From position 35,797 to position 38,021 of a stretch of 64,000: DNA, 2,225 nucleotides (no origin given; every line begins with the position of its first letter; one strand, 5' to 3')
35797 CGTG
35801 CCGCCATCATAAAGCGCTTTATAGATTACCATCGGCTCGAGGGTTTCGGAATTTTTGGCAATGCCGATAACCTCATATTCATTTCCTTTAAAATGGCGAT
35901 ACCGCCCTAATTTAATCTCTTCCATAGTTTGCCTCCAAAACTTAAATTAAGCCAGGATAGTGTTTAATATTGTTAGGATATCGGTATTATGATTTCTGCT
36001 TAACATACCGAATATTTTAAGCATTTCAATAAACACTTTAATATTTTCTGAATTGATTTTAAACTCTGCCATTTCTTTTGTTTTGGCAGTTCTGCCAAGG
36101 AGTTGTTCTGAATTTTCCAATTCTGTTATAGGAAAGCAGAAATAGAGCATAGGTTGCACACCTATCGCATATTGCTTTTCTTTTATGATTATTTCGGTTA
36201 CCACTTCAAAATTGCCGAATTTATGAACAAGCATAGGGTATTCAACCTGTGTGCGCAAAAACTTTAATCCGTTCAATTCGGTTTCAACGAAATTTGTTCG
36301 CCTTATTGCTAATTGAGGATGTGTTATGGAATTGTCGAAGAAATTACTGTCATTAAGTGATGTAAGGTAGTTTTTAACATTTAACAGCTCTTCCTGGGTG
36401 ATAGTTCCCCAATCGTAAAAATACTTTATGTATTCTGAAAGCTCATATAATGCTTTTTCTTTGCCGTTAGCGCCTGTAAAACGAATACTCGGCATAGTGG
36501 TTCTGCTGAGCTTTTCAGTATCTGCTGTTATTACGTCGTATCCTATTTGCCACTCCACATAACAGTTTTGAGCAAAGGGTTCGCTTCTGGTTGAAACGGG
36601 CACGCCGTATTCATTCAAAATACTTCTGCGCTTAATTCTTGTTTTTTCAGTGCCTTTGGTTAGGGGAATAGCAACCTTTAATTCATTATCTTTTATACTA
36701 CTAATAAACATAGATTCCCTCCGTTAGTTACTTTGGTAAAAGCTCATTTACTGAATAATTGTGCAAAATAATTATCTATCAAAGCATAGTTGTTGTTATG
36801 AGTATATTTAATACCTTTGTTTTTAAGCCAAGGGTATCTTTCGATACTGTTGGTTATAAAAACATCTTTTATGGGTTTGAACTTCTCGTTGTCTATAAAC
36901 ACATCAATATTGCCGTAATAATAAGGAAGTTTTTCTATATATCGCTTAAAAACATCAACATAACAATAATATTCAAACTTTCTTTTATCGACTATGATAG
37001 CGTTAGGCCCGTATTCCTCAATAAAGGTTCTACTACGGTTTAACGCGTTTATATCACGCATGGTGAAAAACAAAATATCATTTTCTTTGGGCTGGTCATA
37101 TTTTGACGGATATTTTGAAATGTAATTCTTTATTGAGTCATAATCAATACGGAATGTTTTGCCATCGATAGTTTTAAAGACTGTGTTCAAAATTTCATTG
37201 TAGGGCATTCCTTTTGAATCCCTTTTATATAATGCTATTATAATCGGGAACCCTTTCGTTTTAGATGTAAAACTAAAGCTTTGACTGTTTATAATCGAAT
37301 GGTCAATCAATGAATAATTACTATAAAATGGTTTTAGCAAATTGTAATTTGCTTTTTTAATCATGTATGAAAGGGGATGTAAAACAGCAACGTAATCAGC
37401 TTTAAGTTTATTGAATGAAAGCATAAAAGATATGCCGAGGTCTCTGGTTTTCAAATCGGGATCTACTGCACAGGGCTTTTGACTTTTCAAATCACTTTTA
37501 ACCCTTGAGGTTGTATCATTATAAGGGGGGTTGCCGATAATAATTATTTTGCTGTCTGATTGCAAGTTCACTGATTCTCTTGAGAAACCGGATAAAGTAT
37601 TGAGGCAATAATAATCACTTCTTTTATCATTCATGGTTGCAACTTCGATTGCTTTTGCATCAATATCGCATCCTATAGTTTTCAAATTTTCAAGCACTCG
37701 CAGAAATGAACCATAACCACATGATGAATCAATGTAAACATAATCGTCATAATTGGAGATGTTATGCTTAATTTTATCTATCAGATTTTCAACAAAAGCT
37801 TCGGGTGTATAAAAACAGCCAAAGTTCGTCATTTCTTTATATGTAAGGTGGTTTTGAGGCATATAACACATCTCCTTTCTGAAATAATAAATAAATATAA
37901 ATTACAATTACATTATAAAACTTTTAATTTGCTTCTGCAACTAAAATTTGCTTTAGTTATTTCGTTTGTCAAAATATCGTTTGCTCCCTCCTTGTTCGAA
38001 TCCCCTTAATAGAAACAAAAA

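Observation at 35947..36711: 254-aa methyltransferase partner with no recognisable nuclease signature: novel restriction endonuclease or a different MTase-coupled effector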

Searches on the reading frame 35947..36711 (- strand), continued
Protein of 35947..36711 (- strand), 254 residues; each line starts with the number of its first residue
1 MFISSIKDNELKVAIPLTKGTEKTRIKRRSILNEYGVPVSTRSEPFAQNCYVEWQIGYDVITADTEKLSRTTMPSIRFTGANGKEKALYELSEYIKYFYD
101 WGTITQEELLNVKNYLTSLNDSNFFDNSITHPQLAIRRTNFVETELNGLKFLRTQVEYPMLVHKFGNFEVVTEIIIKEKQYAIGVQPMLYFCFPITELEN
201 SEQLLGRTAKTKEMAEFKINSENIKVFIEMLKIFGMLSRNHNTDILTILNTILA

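Call 30: fold_search(model_id=the predicted structure, library=pdb)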
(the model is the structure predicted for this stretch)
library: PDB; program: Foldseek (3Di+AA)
matches with E <= 10: 796; with E <= 0.001: 14
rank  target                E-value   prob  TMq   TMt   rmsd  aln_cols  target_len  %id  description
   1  7cfa_A                1.5e-23  1.00  0.78  0.84   3.1       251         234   40  Crystal structure of the restriction DNA glycosylase R.CcoLI (released 2020-12-16)
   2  5iff_B                2.2e-17  1.00  0.70  0.83   3.3       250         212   26  Crystal structure of R.PabI-nonspecific DNA complex (released 2016-11-23)
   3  3waz_B                7.2e-17  1.00  0.71  0.83   3.2       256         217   25  Crystal structure of a restriction enzyme PabI in complex with DNA (released 2014-01-29)
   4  2dvy_A                1.7e-16  1.00  0.69  0.77   3.6       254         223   26  Crystal structure of restriction endonucleases PabI (released 2007-05-08)
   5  7cfa_B                2.2e-16  1.00  0.60  0.77   4.9       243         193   35  Crystal structure of the restriction DNA glycosylase R.CcoLI (released 2020-12-16)
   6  6l2n_A                4.4e-16  1.00  0.71  0.82   3.4       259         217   25  Crystal structure of the R.PabI(Y68F-K154A)-dsDNA(GTAC-3bp-GTAC) complex (released 2020-03-18)
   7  3waz_A                6.2e-16  1.00  0.70  0.82   3.3       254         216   26  Crystal structure of a restriction enzyme PabI in complex with DNA (released 2014-01-29)
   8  6l2o_B                1.0e-15  1.00  0.67  0.79   3.6       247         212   26  Crystal structure of the R.PabI(Y68F-K154A)-dsDNA(GTAC-5bp-GTAC) complex (released 2020-03-18)
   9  6l2n_B                1.8e-15  1.00  0.67  0.79   3.6       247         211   26  Crystal structure of the R.PabI(Y68F-K154A)-dsDNA(GTAC-3bp-GTAC) complex (released 2020-03-18)
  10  6m3l_A                2.9e-15  1.00  0.69  0.81   3.2       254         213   25  Crystal structure of the R.PabI(Y68F-K154A)-dsDNA(nonspecific) complex (released 2020-03-18)
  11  5iff_A                3.4e-15  1.00  0.68  0.79   3.5       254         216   26  Crystal structure of R.PabI-nonspecific DNA complex (released 2016-11-23)
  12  2dvy_F                2.0e-13  1.00  0.68  0.80   3.6       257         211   25  Crystal structure of restriction endonucleases PabI (released 2007-05-08)
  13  2dvy_D                1.6e-12  1.00  0.68  0.80   3.4       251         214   26  Crystal structure of restriction endonucleases PabI (released 2007-05-08)
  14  6m3l_B                1.9e-09  1.00  0.51  0.75   5.6       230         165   20  Crystal structure of the R.PabI(Y68F-K154A)-dsDNA(nonspecific) complex (released 2020-03-18)
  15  1njk_A                3.3e-01  0.13  0.12  0.20  15.1        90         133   10  Crystal Structure of YbaW Probable Thioesterase from Escherichia coli (released 2003-07-01)
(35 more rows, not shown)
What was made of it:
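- On PabI / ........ restriction DNA glycosylase family (Pfam PF09522): Foldseek finds 14 hits at E<=0.001, all R.CcoLI or R.PabI, with TM 0.7-0.84 for the best chains and nothing else below E=0.3 (call 30).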

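Call 48: search_protein_families(library=pfam, proteins=[L003:399-1256:-, L003:4065-4850:+, L003:4952-5626:+, L003:5592-6374:+], max_evalue=0.001)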
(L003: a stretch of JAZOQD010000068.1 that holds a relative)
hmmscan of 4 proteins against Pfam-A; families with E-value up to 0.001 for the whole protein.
L003:399-1256:- (285 aa): 1 family
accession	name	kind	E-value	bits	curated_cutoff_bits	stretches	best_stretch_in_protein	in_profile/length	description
PF07690.21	MFS_1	-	3.3e-17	62.9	33.4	1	32-258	19-228/347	Major Facilitator Superfamily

L003:4065-4850:+ (261 aa): 2 families
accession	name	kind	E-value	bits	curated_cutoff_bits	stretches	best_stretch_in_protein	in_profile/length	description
PF00497.25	SBP_bac_3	-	4.2e-34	117.6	26.4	1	40-257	2-130/132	Bacterial extracellular solute-binding proteins, family 3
PF10613.14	Lig_chan-Glu_bd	-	2.4e-08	34.5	30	1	57-128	25-109/115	Ligated ion channel L-glutamate- and glycine-binding site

L003:4952-5626:+ (224 aa): 1 family
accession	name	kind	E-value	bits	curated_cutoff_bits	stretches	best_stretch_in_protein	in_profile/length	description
PF00528.27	BPD_transp_1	-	1e-23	84.5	26.4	1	37-220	3-183/184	Binding-protein-dependent transport system inner membrane component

L003:5592-6374:+ (260 aa): 10 families
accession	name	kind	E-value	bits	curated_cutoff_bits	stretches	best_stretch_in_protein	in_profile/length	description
PF00005.33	ABC_tran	-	5.8e-40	137.5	25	1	37-185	1-137/137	ABC transporter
PF13304.12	AAA_21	-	2.6e-13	51.1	27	1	148-216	229-300/304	AAA domain, putative AbiEii toxin, Type IV TA system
PF02463.25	SMC_N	-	1.7e-11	44.4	40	1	48-224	25-206/220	RecF/RecN/SMC N terminal domain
PF13175.12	AAA_15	-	1.7e-05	25.1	32.1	0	29-114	9-92/374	AAA ATPase domain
PF13191.12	AAA_16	-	3e-05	25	32.6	1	46-89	21-72/167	AAA ATPase domain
PF13166.12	AAA_13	-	0.00014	21.1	36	0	174-224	526-579/713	AAA domain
PF13476.12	AAA_23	-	0.00015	22.9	27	0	39-67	12-39/201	AAA domain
PF09818.15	ABC_ATPase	-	0.00031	20.3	23.2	0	155-230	156-247/283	P-loop domain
PF13555.12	AAA_29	-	0.00036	20.7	27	1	41-64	16-39/61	P-loop containing region of AAA domain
PF13604.12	AAA_30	-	0.00089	19.5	27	0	47-80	18-51/191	AAA domain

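Call 51: find_encoding_contigs(protein=P0002, flank=6000, max_places=4)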
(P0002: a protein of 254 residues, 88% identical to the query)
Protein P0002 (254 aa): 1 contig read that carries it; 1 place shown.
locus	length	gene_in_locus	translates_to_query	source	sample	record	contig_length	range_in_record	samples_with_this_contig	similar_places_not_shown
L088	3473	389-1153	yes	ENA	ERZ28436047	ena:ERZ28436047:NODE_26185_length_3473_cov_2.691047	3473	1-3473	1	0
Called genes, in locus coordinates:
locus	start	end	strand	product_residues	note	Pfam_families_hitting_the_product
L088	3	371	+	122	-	?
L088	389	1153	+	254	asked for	PF09522:RE_R_Pab1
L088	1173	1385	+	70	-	PF07866:DUF1653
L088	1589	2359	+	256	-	PF00497:SBP_bac_3, PF10613:Lig_chan-Glu_bd (weak)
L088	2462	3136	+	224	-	PF00528:BPD_transp_1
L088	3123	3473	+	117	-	?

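Call 63: search_dna_similar(query=window:35947-36711:-, collection=plasmids, mode=protein, max_rows=12)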
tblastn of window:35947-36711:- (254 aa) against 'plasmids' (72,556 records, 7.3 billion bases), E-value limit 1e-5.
Records with a match: 14; places in all: 14; records where one place covers at least 80% of the query: 14.
Best place of each record, by identity: <60% 14.
By first word of the organism name: Campylobacter 14.
By predicted mobility (MOB-suite, as given by PLSDB): conjugative 14.
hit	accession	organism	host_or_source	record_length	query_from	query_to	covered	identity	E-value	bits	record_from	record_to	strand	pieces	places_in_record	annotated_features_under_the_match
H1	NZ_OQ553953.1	Campylobacter coli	Homo sapiens,human,feces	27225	11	253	96%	43.5%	2e-49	181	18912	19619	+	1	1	R.Pab1 family restriction endonuclease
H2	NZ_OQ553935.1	Campylobacter coli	Homo sapiens,human,blood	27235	11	253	96%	43.5%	2e-49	181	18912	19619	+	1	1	R.Pab1 family restriction endonuclease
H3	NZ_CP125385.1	Campylobacter jejuni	Ursus americanus,Piedmont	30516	11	253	96%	43.5%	2e-49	181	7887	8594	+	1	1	R.Pab1 family restriction endonuclease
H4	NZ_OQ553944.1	Campylobacter coli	Homo sapiens,human,feces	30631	11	253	96%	43.5%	2e-49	181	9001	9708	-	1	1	R.Pab1 family restriction endonuclease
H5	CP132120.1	Campylobacter jejuni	human,stool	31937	11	253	96%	43.5%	2e-49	181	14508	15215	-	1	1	R.Pab1 family restriction endonuclease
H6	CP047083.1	Campylobacter jejuni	human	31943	11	253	96%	43.5%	2e-49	181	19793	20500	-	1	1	record has no annotation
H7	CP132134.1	Campylobacter jejuni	Canis lupus,animal,Canine Stool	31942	11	253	96%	43.5%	2e-49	181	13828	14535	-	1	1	R.Pab1 family restriction endonuclease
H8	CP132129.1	Campylobacter jejuni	Canis lupus,animal,Canine Stool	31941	11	253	96%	43.5%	2e-49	181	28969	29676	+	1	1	R.Pab1 family restriction endonuclease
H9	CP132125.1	Campylobacter jejuni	Canis lupus,animal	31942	11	253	96%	43.5%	2e-49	181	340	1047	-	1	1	R.Pab1 family restriction endonuclease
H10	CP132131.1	Campylobacter jejuni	Canis lupus,animal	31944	11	253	96%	43.5%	2e-49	181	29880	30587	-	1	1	R.Pab1 family restriction endonuclease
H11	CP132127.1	Campylobacter jejuni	Canis lupus,animal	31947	11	253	96%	43.5%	2e-49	181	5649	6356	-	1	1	R.Pab1 family restriction endonuclease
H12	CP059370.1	Campylobacter coli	human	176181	11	253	96%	43.5%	2e-49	181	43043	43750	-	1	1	R.Pab1 family restriction endonuclease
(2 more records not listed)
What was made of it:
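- Tried and rejected: Plasmid hits were only Campylobacter conjugative plasmids (call 63).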

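Call 64: search_dna_similar(query=window:35947-36711:-, collection=phages, mode=protein, max_rows=12)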
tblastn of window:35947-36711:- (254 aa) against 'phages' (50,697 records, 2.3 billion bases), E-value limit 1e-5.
No match.
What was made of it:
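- Tried and rejected: There was no hit in the phage collection (call 64).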

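Call 65: get_annotated_region(hit=H1, flank=3000)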
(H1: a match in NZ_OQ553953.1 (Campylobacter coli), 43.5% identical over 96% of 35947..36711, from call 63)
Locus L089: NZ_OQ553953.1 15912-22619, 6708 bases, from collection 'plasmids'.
description: Campylobacter coli strain 19565112 plasmid p19565112, complete sequence
organism: Campylobacter coli (NCBI taxid 195)
taxonomy: Bacteria; Campylobacterota; Epsilonproteobacteria; Campylobacterales; Campylobacteraceae; Campylobacter; Campylobacter coli
host: -; source: Homo sapiens,human,feces; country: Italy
typing (MOB-suite, as given by PLSDB): conjugative; relaxase MOBP; mating-pair formation MPF_T
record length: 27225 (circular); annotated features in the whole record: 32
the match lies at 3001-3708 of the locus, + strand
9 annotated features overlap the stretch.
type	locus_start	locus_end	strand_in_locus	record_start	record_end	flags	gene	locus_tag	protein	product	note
CDS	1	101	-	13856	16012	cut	traI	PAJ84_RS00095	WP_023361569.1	TraI/MobA(P) family conjugative relaxase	-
CDS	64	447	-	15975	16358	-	-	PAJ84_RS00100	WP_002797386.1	DNA transfer protein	-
CDS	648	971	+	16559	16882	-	-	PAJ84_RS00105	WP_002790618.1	hypothetical protein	-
CDS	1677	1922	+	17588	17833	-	-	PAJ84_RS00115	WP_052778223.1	hypothetical protein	-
CDS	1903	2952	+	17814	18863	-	-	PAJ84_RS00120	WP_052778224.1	Eco57I restriction-modification methylase domain-containing protein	GO:0006304 - DNA modification [Evidence IEA]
CDS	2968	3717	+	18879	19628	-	-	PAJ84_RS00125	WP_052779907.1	R.Pab1 family restriction endonuclease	-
CDS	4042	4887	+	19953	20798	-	-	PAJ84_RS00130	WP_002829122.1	replication/maintenance protein RepL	GO:0006260 - DNA replication [Evidence IEA]; GO:0006276 - plasmid maintenance [Evidence IEA]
CDS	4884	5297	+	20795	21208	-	-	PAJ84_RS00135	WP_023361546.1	type II toxin-antitoxin system VapC family toxin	-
CDS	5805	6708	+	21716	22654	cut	trbB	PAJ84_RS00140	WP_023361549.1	P-type conjugative transfer ATPase TrbB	-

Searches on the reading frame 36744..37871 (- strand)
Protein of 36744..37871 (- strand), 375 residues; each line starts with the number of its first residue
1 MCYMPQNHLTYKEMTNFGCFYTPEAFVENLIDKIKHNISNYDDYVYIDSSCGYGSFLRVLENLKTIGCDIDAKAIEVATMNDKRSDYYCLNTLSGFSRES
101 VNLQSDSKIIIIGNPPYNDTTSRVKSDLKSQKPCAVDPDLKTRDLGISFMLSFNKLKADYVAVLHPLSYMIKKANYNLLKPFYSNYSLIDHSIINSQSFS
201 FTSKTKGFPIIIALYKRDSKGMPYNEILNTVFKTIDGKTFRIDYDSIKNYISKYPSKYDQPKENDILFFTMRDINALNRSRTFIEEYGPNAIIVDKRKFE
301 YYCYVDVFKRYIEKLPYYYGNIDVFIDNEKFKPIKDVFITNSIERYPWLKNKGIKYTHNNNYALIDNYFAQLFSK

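Call 3: search_protein_families(library=pfam, proteins=[window:36744-37871:-], max_evalue=1)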
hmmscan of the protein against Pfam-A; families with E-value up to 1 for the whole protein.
window:36744-37871:- (375 aa): 8 families
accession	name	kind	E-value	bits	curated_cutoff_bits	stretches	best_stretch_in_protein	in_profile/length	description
PF13847.12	Methyltransf_31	-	0.00045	20.4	27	1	43-86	4-52/145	Methyltransferase domain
PF01170.24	UPF0020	-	0.0023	18.1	22.3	1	62-125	76-139/197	RMKL-like, methyltransferase domain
PF06511.16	T3SS_TC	-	0.02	14.8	25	1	235-343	195-313/355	Type III secretion systems tip complex components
PF08241.18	Methyltransf_11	-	0.024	15.7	21.2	1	48-87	2-43/95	Methyltransferase domain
PF05175.20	MTS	-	0.033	14.3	23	1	44-121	33-112/170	Methyltransferase small domain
PF01795.25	Methyltransf_5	-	0.04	13.8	27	1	30-81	8-63/309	MraW methylase family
PF09970.15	DUF2204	-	0.1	12.6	20.3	1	223-256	136-169/181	Nucleotidyl transferase of unknown function (DUF2204)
PF13649.12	Methyltransf_25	-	0.2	12.8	27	0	48-85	3-44/97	Methyltransferase domain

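Call 4: search_protein_families(library=ncbifam, proteins=[window:36744-37871:-], max_evalue=1)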
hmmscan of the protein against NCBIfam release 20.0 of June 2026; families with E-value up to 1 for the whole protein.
window:36744-37871:- (375 aa): 7 families
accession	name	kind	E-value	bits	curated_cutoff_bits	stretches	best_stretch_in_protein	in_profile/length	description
TIGR03534.1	RF_mod_PrmC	equivalog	4.3e-05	23.1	199.1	1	28-132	74-183/253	peptide chain release factor N(5)-glutamine methyltransferase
NF011529.0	PRK14968.1-3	equivalog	0.016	14.6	162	1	40-120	34-111/198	putative methyltransferase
NF008748.0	PRK11783.1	equivalog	0.018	13.2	466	1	63-121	259-319/704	bifunctional 23S rRNA (guanine(2069)-N(7))-methyltransferase RlmK/23S rRNA (guanine(2445)-N(2))-methyltransferase RlmL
TIGR00006.1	TIGR00006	equivalog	0.062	12.7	154.3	1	30-87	11-72/310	16S rRNA (cytosine(1402)-N(4))-methyltransferase RsmH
NF009843.0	PRK13318.1-1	equivalog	0.076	12.2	426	1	272-312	110-146/259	type III pantothenate kinase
NF011858.0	PRK15330.1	exception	0.096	11.6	619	1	235-269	182-216/343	SPI-1 type III secretion system needle tip complex protein SipD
TIGR00536.1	hemK_fam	subfamily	0.11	11.6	115.5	1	60-120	136-195/286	HemK family protein methyltransferase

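Call 5: search_protein_families(library=padloc, proteins=[window:36744-37871:-], max_evalue=1)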
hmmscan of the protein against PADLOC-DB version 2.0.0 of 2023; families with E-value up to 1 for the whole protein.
window:36744-37871:- (375 aa): 5 families
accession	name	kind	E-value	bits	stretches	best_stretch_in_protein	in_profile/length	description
PDLC03275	MTase_II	-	2.4e-71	239.1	1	6-350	5-332/343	Type II methyltransferase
PDLC04134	mad2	-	3.1e-05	21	1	17-120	270-370/492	mads_2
PDLC03338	MTase_II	-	6.1e-05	19.9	1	16-57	128-169/604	Type II methyltransferase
PDLC03348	MTase_II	-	0.00091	15.8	1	15-64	218-269/727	Type II methyltransferase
PDLC03025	MTase_I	-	0.0091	12.7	1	14-58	158-198/569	Type I methyltransferase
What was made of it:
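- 36744..37871 (-): M gene: gamma-class N6-adenine-type DNA methyltransferase (FYTP, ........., GNPPY, C-terminal TRD). It is a homologue of the bacterial M.PabI-type partners. The likely true start is 37862 (372 aa). PADLOC MTase_II PDLC03275 E=2.4e-71 (call 5).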

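Call 7: search_solved_structures(query=window:36744-37871:-, max_evalue=0.1, show_alignments=1)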
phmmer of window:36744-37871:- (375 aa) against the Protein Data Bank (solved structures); distinct sequences matched with E-value up to 0.1: 0.
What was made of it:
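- Tried and rejected: It has no model for R (call 4), and the PDB has no sequence relative of M (call 7).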

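Call 29: find_homologous_proteins(query=window:36744-37871:-, max_evalue=0.001)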
Query window:36744-37871:- (375 aa): 1319 proteins with E <= 0.001 among 3284 candidates; the best 120 are listed.
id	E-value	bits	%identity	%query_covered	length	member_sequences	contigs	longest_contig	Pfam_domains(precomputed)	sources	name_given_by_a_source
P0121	2.1e-236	802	95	99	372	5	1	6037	-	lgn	-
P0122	1.3e-213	727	85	100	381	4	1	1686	-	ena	-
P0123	2.6e-209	713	83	99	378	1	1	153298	-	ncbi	-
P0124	7.2e-182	623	73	99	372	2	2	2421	-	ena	-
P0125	4.3e-181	620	73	99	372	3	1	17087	-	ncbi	-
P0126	9.3e-181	619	72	99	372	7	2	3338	-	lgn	-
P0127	1.9e-180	618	74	93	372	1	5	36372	-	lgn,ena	-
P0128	3.3e-180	617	72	99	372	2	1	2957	-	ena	-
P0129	1.6e-179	615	72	99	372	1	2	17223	-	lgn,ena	-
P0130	9.6e-179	612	74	99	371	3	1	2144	-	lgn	-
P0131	2.8e-178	611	72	99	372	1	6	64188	-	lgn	-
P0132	3.0e-176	604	71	99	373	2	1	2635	-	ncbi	-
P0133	1.4e-175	602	71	99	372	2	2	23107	-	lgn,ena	-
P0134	4.1e-175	601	71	99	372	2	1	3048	-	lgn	-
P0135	5.7e-175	600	71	99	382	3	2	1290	-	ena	-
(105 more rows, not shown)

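Call 50: find_encoding_contigs(protein=P0123, flank=6000, max_places=4)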
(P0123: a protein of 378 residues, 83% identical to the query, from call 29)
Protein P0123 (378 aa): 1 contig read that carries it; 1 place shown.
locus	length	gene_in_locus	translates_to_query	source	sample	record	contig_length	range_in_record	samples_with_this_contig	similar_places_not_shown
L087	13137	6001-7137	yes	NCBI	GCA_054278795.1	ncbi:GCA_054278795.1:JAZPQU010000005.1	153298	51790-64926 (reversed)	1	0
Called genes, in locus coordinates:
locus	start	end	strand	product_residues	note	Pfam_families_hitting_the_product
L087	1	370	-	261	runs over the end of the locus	PF01261:AP_endonuc_2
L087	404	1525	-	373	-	PF01408:GFO_IDH_MocA, PF22725:GFO_IDH_MocA_C3, PF02894:GFO_IDH_MocA_C (weak)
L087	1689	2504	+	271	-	PF00165:HTH_AraC (weak), PF12833:HTH_18, PF00165:HTH_AraC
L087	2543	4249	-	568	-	PF02837:Glyco_hydro_2_N, PF22666:Glyco_hydro_2_N2, PF00703:Glyco_hydro_2 (weak), PF02836:Glyco_hydro_2_C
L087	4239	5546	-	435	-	PF07690:MFS_1, PF13347:MFS_2 (weak), PF07690:MFS_1 (weak)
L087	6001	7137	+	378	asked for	-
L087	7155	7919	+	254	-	PF09522:RE_R_Pab1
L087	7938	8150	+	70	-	PF07866:DUF1653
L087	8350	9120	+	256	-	PF00497:SBP_bac_3, PF10613:Lig_chan-Glu_bd (weak)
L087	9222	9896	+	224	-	PF00528:BPD_transp_1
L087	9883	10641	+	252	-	PF02463:SMC_N, PF13175:AAA_15 (faint), PF00005:ABC_tran, PF13304:AAA_21 (weak)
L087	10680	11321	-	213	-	PF13580:SIS_2, PF01380:SIS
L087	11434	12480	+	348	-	PF05050:Methyltransf_21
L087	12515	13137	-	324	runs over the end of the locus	PF12146:Hydrolase_4, PF00561:Abhydrolase_1 (weak), PF12697:Abhydrolase_6 (faint), PF00326:Peptidase_S9, PF02129:Peptidase_S15 (faint)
